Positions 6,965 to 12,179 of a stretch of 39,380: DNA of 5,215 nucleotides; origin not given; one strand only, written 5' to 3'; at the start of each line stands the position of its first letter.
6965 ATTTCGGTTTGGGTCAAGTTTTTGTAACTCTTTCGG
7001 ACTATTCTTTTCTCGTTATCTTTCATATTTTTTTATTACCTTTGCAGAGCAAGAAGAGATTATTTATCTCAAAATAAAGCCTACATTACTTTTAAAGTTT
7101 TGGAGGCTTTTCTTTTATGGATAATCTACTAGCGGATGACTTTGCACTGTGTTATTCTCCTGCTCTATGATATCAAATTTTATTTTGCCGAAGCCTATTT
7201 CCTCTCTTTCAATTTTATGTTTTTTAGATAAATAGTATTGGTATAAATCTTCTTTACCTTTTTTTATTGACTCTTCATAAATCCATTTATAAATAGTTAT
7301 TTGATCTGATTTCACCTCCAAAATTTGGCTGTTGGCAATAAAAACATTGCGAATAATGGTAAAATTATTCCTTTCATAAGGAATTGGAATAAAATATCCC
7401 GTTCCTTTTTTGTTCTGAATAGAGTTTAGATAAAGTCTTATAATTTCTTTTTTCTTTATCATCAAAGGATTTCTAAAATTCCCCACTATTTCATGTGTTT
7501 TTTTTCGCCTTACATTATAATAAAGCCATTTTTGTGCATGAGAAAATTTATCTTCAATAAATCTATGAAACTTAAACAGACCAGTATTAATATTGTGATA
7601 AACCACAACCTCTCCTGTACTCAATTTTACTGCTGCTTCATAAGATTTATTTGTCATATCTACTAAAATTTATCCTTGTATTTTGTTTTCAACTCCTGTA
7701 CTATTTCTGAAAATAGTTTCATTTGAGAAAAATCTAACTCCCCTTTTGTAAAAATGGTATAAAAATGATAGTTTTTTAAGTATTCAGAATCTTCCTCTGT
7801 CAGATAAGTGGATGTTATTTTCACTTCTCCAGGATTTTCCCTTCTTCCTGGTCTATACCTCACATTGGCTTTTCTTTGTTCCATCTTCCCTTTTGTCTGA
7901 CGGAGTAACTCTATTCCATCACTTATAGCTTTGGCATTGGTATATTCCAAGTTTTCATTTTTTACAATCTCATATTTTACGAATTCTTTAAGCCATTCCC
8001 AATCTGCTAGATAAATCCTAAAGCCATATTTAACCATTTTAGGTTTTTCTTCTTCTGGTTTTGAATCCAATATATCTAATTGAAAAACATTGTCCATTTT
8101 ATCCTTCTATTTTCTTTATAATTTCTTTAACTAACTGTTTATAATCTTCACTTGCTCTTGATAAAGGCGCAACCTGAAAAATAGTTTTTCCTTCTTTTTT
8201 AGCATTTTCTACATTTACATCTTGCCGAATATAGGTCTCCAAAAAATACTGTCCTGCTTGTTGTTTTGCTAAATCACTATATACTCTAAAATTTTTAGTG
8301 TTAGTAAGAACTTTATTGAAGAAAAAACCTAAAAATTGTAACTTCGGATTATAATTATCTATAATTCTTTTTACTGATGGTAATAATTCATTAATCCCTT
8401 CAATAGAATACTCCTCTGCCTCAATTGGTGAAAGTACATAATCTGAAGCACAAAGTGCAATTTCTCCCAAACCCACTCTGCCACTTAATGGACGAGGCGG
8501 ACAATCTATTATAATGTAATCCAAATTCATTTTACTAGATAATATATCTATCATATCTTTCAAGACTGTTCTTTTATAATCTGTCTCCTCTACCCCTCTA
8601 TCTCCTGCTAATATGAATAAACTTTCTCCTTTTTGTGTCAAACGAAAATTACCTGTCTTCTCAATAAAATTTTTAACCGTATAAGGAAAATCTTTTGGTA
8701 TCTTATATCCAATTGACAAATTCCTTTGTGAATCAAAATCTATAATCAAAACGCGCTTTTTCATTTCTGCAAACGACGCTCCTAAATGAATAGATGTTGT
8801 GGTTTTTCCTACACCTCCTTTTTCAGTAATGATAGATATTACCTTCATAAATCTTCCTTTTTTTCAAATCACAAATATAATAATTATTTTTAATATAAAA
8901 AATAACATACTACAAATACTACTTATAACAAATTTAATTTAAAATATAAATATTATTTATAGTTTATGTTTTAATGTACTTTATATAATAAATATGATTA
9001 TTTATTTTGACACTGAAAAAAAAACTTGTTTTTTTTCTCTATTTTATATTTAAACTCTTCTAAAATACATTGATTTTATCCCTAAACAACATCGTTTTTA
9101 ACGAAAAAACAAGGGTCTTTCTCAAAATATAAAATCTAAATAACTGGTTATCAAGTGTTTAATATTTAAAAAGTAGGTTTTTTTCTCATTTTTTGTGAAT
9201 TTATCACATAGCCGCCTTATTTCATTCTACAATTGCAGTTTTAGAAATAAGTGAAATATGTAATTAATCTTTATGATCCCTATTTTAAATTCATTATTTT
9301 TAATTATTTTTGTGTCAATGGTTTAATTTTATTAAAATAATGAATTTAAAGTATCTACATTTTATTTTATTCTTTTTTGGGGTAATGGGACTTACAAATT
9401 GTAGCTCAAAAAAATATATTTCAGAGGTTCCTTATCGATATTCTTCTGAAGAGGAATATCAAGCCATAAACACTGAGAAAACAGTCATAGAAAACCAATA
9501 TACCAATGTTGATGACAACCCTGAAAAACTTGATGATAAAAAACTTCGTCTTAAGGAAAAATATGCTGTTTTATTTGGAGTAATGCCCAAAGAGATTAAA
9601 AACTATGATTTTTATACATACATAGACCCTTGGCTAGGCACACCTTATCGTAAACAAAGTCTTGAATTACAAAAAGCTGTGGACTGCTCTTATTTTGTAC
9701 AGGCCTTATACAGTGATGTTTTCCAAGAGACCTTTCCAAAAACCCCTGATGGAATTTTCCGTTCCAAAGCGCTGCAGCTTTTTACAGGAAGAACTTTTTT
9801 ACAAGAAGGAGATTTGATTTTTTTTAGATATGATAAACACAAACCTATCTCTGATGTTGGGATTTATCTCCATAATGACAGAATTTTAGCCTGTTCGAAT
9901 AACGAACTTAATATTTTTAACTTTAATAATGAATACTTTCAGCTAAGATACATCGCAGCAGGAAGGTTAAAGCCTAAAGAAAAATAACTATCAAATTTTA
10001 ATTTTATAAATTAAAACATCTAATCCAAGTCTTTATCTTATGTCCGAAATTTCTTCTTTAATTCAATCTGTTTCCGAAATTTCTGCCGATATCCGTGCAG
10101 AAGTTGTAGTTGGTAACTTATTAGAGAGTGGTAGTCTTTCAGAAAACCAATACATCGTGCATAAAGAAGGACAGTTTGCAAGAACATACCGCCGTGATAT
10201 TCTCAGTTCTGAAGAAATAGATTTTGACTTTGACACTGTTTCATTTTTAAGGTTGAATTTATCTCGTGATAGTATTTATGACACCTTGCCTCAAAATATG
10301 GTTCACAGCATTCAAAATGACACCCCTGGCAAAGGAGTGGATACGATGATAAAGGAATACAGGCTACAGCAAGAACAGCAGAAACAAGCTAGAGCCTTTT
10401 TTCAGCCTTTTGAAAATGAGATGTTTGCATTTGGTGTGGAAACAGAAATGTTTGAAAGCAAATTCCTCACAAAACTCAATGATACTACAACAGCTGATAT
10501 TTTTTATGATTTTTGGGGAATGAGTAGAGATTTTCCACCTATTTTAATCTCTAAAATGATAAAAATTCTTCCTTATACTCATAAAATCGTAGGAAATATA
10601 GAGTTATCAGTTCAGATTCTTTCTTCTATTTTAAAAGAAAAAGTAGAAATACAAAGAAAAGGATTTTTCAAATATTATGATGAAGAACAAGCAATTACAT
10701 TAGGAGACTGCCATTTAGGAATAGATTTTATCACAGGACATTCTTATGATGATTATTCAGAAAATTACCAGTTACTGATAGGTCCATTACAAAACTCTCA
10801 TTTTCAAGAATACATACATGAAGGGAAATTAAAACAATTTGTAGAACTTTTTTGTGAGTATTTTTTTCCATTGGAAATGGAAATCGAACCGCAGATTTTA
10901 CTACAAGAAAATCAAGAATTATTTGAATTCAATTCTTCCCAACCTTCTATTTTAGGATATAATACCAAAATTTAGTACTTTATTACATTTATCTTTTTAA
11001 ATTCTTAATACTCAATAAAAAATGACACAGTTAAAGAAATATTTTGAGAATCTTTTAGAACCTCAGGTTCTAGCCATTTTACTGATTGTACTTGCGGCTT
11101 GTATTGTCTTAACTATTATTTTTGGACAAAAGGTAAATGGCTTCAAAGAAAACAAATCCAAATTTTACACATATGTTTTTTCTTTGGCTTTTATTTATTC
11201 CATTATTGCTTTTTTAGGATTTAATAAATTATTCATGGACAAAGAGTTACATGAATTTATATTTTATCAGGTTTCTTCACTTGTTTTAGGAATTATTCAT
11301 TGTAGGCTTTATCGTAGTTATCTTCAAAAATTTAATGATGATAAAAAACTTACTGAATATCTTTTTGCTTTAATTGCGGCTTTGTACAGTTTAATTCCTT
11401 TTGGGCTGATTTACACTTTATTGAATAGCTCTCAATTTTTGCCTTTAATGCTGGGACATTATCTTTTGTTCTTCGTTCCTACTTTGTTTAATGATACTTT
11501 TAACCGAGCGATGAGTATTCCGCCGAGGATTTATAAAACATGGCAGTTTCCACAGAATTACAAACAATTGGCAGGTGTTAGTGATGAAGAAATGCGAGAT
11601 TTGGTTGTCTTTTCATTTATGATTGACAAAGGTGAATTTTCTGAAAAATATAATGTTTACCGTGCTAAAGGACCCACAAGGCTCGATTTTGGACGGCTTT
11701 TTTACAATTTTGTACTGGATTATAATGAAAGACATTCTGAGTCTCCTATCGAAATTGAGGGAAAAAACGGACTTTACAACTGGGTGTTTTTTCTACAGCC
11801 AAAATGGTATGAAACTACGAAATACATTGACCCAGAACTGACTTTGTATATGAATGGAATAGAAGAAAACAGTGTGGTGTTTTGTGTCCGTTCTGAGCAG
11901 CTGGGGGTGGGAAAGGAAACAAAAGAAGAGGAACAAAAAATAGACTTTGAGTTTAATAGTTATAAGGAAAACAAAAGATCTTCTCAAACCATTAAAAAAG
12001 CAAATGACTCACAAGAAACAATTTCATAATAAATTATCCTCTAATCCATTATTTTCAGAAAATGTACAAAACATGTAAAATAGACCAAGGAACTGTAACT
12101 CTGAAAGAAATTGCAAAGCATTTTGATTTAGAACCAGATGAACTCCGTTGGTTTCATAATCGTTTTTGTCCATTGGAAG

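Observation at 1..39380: Window ends overlap by 55 nt: possibly a closed circular plasmid of about 39.3 kb whose cargo is an entire T6SS-iii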

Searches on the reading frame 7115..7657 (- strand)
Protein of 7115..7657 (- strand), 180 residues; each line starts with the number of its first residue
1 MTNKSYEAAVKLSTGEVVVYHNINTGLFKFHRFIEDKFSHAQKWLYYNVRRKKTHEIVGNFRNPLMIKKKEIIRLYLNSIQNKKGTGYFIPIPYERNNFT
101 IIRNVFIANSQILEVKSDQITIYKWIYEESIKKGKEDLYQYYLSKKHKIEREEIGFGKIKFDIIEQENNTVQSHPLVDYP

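Call 3: search_protein_families(library=pfam, proteins=[window:7115-7657:-], max_evalue=0.01)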
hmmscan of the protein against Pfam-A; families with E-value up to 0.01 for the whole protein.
window:7115-7657:- (180 aa): 0 families

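Call 11: search_protein_families(library=ncbifam, proteins=[window:7115-7657:-], max_evalue=0.01)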
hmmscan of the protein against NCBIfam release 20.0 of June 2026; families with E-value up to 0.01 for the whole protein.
window:7115-7657:- (180 aa): 0 families

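Call 65: search_protein_families(library=padloc, proteins=[window:7115-7657:-], max_evalue=0.001)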
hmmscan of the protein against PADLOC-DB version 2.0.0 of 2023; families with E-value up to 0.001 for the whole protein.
window:7115-7657:- (180 aa): 0 families

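Call 80: search_protein_families(library=pfam, proteins=[window:7115-7657:-], max_evalue=10)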
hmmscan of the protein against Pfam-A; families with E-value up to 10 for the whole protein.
window:7115-7657:- (180 aa): 0 families

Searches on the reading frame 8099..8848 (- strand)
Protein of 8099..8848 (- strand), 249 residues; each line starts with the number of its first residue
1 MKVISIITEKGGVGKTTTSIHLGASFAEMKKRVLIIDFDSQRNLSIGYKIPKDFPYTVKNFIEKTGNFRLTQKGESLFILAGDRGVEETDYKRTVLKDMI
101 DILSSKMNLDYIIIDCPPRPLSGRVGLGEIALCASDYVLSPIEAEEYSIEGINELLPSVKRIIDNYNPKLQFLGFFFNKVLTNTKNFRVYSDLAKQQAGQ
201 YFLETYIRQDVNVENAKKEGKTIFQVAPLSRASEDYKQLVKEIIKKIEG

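Call 3: search_protein_families(library=pfam, proteins=[window:8099-8848:-], max_evalue=0.01)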
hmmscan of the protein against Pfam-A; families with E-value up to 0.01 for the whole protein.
window:8099-8848:- (249 aa): 8 families
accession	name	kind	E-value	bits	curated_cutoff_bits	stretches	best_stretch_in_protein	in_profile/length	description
PF13614.12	AAA_31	-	6.8e-35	121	27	1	1-171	1-176/177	AAA domain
PF01656.29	CbiA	-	6.9e-22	78.2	25.4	1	4-223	1-125/125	CobQ/CobB/MinD/ParA nucleotide binding domain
PF10609.15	ParA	-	5.3e-09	36.3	27.1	1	2-118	4-121/246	NUBPL iron-transfer P-loop NTPase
PF09140.17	MipZ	-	1.2e-07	31.7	20.7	1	3-119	2-110/262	ATPase MipZ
PF02374.21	ArsA_ATPase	-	2e-07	31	24.3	1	6-48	5-47/305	Anion-transporting ATPase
PF00142.24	Fer4_NifH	-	3e-06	27.4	25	1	7-41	5-39/271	4Fe-4S iron sulfur cluster binding proteins, NifH/frxC family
PF06564.18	CBP_BcsQ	-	9.9e-05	22.4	21.3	1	1-51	1-51/234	Cellulose biosynthesis protein BcsQ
PF07015.17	VirC1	-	0.00074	19.3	24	1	1-45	1-45/231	VirC1 protein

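Call 11: search_protein_families(library=ncbifam, proteins=[window:8099-8848:-], max_evalue=0.01)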
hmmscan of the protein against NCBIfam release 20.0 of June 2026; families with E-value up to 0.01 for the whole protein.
window:8099-8848:- (249 aa): 27 families (the best 25 are shown)
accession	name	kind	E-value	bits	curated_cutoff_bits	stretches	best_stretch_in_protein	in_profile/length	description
NF041546.1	ParA_partition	equivalog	3.6e-26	92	180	2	3-45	1-43/203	ParA family partition ATPase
TIGR03371.1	cellulose_yhjQ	equivalog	3.3e-21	75.9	157.85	1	1-240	1-238/246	cellulose biosynthesis protein BcsQ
TIGR01968.1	minD_bact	equivalog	4.9e-15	55.6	212.9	1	2-117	2-120/261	septum site-determining protein MinD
TIGR01969.1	minD_arch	subfamily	4.7e-14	52.2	201.75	1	3-245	2-232/251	cell division ATPase MinD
NF041283.1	PrgP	equivalog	3.6e-12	46.2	400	1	3-220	4-235/297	ParA superfamily DNA segregation protein PrgP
TIGR03453.1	partition_RepA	equivalog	8.5e-12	44.6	348.45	1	2-46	105-149/387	plasmid partitioning protein RepA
NF033200.1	F430_CfbC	exception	8.5e-10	38.4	402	2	7-51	5-53/260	Ni-sirohydrochlorin a,c-diamide reductive cyclase ATP-dependent reductase subunit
NF008079.0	PRK10818.1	equivalog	3.5e-09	36.4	508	1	2-118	3-123/270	septum site-determining protein MinD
TIGR01007.1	eps_fam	subfamily_domain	1e-08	35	108.05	1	1-188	17-198/204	polysaccharide biosynthesis tyrosine autokinase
TIGR01287.1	nifH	equivalog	1.1e-08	34.7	394.35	1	7-42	5-40/275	nitrogenase iron protein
NF047398.1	AAA_KGGVGR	domain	2.1e-07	31.4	90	1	1-39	2-40/190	KGGVGR-motif variant AAA ATPase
NF010443.0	PRK13869.1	subfamily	2.9e-07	29.6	446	1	2-46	122-166/405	plasmid-partitioning protein RepA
NF009701.0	PRK13230.1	subfamily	3.3e-07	29.6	350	1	7-55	6-54/291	nitrogenase reductase-like protein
TIGR00345.1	GET3_arsA_TRC40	subfamily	2.3e-06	27.4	135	1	7-45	2-40/299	TRC40/GET3/ArsA family transport-energizing ATPase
TIGR01281.1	DPOR_bchL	equivalog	1.2e-05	24.9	345.15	1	7-85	5-80/268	ferredoxin:protochlorophyllide reductase (ATP-dependent) iron-sulfur ATP-binding protein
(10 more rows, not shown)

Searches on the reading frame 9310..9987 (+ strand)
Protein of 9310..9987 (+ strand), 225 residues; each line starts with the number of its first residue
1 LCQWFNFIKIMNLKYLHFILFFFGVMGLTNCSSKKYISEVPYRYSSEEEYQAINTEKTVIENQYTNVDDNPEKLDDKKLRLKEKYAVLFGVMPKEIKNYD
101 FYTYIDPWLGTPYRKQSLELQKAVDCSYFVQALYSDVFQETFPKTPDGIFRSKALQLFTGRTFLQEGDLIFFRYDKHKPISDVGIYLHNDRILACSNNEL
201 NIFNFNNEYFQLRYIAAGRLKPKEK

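Call 3: search_protein_families(library=pfam, proteins=[window:9310-9987:+], max_evalue=0.01)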
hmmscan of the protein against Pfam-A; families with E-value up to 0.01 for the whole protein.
window:9310-9987:+ (225 aa): 1 family
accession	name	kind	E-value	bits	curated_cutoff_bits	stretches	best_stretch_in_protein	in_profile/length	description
PF00877.26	NLPC_P60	-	1.1e-12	48.3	23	1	110-218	1-104/105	NlpC/P60 family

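Call 36: search_protein_families(library=ncbifam, proteins=[window:9340-9987:+], max_evalue=0.01)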
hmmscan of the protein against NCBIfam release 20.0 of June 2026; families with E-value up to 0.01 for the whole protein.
window:9340-9987:+ (215 aa): 3 families
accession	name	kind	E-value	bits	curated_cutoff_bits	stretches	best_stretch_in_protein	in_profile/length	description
NF008096.1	PRK10838.1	equivalog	8e-12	45.3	186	1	96-210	76-185/189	bifunctional murein DD-endopeptidase/murein LD-carboxypeptidase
NF040678.1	EntFM_CwpFM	equivalog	0.0012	18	720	1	100-200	324-420/430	enterotoxin EntFM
TIGR02219.1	phage_NlpC_fam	hypoth_equivalog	0.0034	17.8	81.9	0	97-131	7-41/134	putative phage cell wall peptidase, NlpC/P60 family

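Call 72: find_encoding_contigs(protein=window:9340-9987:+, flank=10000, max_places=8)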
Protein window:9340-9987:+ (215 aa): 22 contigs read that carry it; 8 places shown.
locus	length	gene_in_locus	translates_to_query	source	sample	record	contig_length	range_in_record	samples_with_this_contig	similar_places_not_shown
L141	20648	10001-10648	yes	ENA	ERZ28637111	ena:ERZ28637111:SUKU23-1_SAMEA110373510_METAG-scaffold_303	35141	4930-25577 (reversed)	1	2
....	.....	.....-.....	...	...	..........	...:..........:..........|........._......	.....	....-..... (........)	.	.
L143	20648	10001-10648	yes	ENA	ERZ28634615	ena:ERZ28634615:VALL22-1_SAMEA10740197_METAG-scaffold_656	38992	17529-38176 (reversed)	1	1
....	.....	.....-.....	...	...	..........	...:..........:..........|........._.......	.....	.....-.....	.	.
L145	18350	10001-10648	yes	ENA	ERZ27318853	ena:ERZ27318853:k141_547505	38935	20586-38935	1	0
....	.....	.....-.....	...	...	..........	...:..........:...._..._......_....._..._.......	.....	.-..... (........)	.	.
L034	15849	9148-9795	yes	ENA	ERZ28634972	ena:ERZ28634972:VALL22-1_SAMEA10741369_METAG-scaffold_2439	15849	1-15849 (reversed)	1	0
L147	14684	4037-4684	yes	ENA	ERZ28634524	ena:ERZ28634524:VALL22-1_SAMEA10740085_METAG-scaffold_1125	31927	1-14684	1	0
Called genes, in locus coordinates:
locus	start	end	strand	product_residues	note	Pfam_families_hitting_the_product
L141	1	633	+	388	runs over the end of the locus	PF11153:DUF2931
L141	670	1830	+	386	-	PF11153:DUF2931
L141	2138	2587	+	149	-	-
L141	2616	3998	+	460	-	PF17541:TssC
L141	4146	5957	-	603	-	PF05947:T6SS_TssF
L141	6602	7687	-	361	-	-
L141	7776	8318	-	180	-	-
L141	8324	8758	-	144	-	-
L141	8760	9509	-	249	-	PF00142:Fer4_NifH (faint), PF01656:CbiA, PF02374:ArsA_ATPase (weak), PF09140:MipZ, PF10609:ParA, PF13614:AAA_31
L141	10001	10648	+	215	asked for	PF00877:NLPC_P60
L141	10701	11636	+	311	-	PF06996:T6SS_TssG (weak)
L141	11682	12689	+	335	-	PF17555:TssN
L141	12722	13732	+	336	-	-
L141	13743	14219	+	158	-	PF14107:DUF4280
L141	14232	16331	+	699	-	PF09994:T6SS_Tle1-like_cat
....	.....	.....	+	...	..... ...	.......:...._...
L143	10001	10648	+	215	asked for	PF00877:NLPC_P60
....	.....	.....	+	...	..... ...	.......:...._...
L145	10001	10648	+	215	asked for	PF00877:NLPC_P60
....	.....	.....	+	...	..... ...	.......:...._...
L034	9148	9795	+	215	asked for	PF00877:NLPC_P60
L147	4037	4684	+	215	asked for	PF00877:NLPC_P60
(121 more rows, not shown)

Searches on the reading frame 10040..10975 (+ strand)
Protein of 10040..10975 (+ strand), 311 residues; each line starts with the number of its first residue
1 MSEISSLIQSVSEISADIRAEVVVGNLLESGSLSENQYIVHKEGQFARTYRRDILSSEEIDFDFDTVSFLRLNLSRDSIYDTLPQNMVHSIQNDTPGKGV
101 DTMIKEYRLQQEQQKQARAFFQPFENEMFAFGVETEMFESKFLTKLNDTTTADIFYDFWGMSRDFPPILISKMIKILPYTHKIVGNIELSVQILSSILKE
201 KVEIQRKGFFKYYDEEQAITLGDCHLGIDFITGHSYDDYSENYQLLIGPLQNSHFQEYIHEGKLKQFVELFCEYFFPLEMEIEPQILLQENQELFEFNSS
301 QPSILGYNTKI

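Call 3: search_protein_families(library=pfam, proteins=[window:10040-10975:+], max_evalue=0.01)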
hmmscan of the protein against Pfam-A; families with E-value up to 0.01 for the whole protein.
window:10040-10975:+ (311 aa): 1 family
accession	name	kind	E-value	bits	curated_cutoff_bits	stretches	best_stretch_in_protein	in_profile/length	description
PF06996.16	T6SS_TssG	-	9.5e-06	25.5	24.6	1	212-308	201-300/304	Type VI secretion, TssG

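Call 32: find_encoding_contigs(protein=window:10040-10975:+, flank=10000, max_places=10)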
Protein window:10040-10975:+ (311 aa): 21 contigs read that carry it; 10 places shown.
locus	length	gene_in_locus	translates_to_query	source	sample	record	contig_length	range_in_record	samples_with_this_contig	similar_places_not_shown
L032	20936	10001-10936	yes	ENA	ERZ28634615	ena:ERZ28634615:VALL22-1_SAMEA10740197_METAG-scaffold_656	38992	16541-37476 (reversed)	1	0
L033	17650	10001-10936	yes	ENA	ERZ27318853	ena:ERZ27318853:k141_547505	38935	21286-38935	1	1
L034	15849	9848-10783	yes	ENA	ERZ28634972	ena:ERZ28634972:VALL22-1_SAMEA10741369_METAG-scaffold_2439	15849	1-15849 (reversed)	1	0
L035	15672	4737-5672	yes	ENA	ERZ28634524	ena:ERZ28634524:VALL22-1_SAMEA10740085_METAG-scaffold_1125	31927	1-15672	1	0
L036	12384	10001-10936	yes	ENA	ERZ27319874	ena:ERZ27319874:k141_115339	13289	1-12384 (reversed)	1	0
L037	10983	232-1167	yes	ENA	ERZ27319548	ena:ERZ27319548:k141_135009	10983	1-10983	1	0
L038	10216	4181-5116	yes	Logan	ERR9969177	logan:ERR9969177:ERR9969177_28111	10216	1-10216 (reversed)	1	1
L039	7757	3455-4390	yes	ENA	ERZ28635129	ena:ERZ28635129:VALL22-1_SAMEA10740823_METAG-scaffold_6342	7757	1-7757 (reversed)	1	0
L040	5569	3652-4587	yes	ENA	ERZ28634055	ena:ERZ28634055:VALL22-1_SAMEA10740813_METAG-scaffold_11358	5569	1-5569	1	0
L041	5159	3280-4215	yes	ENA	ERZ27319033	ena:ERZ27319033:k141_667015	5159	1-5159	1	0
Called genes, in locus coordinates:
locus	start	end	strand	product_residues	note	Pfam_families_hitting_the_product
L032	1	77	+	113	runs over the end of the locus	PF13620:CarboxypepD_reg (faint), PF13715:CarbopepD_reg_2 (weak)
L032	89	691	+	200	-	-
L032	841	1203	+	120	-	PF13715:CarbopepD_reg_2 (weak)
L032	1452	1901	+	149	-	-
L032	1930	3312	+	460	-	PF17541:TssC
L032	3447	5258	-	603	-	PF05947:T6SS_TssF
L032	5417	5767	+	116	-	-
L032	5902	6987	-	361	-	-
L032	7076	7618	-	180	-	-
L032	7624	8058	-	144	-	-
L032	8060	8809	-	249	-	PF00142:Fer4_NifH (faint), PF01656:CbiA, PF02374:ArsA_ATPase (weak), PF09140:MipZ, PF10609:ParA, PF13614:AAA_31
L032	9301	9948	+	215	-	PF00877:NLPC_P60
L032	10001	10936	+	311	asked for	PF06996:T6SS_TssG (weak)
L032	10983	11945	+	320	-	PF17555:TssN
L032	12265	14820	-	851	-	PF02861:Clp_N, PF13191:AAA_16 (weak), PF00004:AAA, PF17871:AAA_lid_9, PF00004:AAA (weak), PF07724:AAA_2, PF07728:AAA_5, PF10431:ClpB_D2-small, +5 more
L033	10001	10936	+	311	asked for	PF06996:T6SS_TssG (weak)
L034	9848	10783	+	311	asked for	PF06996:T6SS_TssG (weak)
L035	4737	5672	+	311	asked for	PF06996:T6SS_TssG (weak)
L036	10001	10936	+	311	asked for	PF06996:T6SS_TssG (weak)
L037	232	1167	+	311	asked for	PF06996:T6SS_TssG (weak)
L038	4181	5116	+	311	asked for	PF06996:T6SS_TssG (weak)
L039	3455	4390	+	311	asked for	PF06996:T6SS_TssG (weak)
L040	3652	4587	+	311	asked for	PF06996:T6SS_TssG (weak)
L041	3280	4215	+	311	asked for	PF06996:T6SS_TssG (weak)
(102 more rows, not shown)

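Call 36: search_protein_families(library=ncbifam, proteins=[window:10040-10975:+], max_evalue=0.01)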
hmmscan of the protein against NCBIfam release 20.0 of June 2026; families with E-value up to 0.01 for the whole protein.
window:10040-10975:+ (311 aa): 1 family
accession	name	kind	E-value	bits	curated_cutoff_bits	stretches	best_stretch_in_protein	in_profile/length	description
TIGR03347.1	VI_chp_1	equivalog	5.7e-06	25.7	143.3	1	193-309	178-297/300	type VI secretion system baseplate subunit TssG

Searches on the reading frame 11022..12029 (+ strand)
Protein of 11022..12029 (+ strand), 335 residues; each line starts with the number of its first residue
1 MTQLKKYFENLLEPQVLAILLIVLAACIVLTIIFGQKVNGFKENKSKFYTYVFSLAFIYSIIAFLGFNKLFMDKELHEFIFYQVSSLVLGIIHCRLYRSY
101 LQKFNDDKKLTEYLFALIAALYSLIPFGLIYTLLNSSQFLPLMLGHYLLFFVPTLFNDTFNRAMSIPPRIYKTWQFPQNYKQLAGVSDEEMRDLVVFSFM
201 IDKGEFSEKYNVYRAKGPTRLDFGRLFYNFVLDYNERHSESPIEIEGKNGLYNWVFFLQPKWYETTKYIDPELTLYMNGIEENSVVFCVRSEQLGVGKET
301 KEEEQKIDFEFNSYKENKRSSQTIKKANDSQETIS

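Call 4: search_protein_families(library=pfam, proteins=[window:11022-12029:+], max_evalue=0.01)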
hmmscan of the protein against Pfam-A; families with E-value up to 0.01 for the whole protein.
window:11022-12029:+ (335 aa): 1 family
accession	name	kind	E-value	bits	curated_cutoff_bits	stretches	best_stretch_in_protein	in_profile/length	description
PF17555.7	TssN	-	1.5e-69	234.9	30.3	1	19-290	4-273/274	Type VI secretion system, TssN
